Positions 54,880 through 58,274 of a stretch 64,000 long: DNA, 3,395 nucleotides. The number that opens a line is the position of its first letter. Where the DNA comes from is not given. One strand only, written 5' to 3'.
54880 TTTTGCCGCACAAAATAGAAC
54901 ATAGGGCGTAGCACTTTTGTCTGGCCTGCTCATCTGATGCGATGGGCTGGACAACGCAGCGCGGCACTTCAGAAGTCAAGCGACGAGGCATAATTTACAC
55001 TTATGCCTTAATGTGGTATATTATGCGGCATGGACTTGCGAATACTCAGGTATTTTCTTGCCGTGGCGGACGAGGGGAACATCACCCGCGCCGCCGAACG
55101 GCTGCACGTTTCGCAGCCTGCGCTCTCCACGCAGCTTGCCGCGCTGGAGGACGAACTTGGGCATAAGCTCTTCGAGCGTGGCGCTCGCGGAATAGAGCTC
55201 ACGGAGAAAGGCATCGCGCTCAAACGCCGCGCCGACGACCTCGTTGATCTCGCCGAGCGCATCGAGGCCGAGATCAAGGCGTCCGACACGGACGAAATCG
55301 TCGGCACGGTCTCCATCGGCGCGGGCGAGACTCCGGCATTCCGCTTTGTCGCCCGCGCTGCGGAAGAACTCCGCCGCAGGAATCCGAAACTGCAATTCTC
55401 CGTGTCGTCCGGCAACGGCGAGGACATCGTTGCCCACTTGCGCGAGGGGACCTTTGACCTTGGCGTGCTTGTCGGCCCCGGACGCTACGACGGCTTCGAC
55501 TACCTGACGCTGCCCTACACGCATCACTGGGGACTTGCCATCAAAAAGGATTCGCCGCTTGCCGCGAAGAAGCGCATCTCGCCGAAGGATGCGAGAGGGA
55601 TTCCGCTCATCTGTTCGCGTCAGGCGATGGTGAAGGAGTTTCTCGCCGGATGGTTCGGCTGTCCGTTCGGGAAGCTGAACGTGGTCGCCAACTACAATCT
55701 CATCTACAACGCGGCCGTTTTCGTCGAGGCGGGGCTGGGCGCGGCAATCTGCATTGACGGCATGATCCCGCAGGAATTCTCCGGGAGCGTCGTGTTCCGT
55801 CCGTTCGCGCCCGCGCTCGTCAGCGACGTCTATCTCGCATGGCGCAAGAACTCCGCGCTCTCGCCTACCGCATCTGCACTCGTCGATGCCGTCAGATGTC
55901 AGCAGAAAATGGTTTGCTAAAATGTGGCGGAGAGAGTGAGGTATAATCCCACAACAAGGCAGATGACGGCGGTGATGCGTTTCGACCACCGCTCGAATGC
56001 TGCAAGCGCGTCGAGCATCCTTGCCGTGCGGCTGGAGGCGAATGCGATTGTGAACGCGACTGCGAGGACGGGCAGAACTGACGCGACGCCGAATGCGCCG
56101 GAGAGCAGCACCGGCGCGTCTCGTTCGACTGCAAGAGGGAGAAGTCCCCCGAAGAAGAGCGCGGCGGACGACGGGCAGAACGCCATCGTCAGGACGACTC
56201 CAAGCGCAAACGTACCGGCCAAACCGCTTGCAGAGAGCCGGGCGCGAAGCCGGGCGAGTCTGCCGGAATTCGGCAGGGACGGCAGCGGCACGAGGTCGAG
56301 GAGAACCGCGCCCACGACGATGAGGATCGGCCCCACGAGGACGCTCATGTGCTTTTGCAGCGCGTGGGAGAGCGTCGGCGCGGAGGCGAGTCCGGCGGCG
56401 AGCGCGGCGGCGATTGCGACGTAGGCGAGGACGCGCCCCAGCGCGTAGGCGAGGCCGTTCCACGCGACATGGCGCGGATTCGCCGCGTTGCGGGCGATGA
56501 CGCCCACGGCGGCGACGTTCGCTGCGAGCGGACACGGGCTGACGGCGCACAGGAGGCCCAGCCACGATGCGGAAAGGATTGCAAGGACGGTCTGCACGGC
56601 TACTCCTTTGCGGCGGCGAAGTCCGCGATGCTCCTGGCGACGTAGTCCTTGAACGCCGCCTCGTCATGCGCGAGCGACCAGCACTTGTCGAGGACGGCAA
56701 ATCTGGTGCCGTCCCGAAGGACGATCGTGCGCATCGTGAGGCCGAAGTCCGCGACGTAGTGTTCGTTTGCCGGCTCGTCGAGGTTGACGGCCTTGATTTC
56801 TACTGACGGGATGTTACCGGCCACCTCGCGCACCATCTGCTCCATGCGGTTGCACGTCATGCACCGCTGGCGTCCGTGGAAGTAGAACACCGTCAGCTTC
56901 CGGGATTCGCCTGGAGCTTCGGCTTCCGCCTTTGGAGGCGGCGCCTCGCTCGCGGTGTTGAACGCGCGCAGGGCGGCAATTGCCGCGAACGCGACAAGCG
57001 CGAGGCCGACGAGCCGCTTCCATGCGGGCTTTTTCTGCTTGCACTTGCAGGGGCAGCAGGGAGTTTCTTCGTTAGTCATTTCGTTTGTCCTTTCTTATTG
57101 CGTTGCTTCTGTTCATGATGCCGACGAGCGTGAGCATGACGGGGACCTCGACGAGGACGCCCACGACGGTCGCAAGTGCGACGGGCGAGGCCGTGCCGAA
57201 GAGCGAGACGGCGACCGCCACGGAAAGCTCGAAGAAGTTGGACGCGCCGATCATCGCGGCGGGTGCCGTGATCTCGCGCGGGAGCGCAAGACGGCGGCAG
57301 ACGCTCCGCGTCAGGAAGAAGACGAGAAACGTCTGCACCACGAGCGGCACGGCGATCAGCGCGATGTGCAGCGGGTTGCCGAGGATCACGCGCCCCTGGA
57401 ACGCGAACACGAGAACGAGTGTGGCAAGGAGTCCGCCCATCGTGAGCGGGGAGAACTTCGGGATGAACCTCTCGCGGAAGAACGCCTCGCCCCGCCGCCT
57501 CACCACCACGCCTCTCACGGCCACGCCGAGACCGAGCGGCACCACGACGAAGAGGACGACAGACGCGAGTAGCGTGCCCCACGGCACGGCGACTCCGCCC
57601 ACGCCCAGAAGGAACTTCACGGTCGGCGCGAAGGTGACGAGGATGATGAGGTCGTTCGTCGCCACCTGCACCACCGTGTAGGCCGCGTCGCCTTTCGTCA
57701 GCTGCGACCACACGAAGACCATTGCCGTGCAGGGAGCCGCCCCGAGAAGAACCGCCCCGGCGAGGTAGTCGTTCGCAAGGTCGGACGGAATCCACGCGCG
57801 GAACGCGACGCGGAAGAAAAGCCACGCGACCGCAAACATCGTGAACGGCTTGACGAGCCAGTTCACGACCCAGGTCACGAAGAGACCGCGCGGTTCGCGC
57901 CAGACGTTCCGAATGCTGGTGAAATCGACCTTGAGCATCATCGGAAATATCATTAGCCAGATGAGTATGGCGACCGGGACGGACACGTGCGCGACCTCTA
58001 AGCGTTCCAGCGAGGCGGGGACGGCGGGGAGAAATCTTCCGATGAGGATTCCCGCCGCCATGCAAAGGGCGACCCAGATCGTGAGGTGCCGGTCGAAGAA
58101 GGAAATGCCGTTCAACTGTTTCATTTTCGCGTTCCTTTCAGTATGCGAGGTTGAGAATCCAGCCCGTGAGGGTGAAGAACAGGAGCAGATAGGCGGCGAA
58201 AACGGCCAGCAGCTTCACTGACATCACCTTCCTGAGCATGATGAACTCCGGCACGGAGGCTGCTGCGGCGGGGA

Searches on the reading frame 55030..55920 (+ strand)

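Call 82: search_protein_families(library=pfam, max_evalue=0.0001, proteins=[window:55030-55920:+])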
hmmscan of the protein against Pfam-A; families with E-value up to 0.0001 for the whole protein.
window:55030-55920:+ (296 aa): 2 families
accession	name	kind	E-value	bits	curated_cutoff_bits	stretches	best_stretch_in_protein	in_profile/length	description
PF03466.25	LysR_substrate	-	3.3e-34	118.6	28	1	89-290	3-206/209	LysR substrate binding domain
PF00126.33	HTH_1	-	2.7e-25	88.5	26.6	1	3-61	1-59/60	Bacterial regulatory helix-turn-helix protein, lysR family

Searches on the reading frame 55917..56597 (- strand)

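Call 82: search_protein_families(library=pfam, max_evalue=0.0001, proteins=[window:55917-56597:-])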
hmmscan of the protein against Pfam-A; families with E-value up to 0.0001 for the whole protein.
window:55917-56597:- (226 aa): 1 family
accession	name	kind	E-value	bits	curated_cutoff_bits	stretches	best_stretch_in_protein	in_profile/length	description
PF13386.12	DsbD_2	-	3.1e-11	44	24.9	1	12-218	4-198/199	Cytochrome C biogenesis protein transmembrane region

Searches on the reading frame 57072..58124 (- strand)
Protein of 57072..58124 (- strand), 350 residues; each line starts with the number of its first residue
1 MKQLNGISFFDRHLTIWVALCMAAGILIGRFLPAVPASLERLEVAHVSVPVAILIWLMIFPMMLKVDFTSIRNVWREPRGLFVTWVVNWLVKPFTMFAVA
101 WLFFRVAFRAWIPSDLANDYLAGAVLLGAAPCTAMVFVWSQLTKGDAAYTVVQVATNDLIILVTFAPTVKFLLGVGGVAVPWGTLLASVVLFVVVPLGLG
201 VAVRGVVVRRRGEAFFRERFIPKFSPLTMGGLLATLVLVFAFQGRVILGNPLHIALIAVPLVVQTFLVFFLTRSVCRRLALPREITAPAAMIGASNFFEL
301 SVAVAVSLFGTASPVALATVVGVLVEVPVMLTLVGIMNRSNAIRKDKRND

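Call 82: search_protein_families(library=pfam, max_evalue=0.0001, proteins=[window:57072-58124:-])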
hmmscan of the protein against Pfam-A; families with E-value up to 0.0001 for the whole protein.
window:57072-58124:- (350 aa): 2 families
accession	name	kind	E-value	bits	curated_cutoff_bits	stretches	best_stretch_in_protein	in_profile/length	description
PF01758.21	SBF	-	6.2e-42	143.9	24.3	1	52-248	1-189/191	Sodium Bile acid symporter family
PF13593.11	SBF_like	-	3.9e-06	26.8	25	1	17-324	2-295/313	SBF-like CPA transporter family (DUF4137)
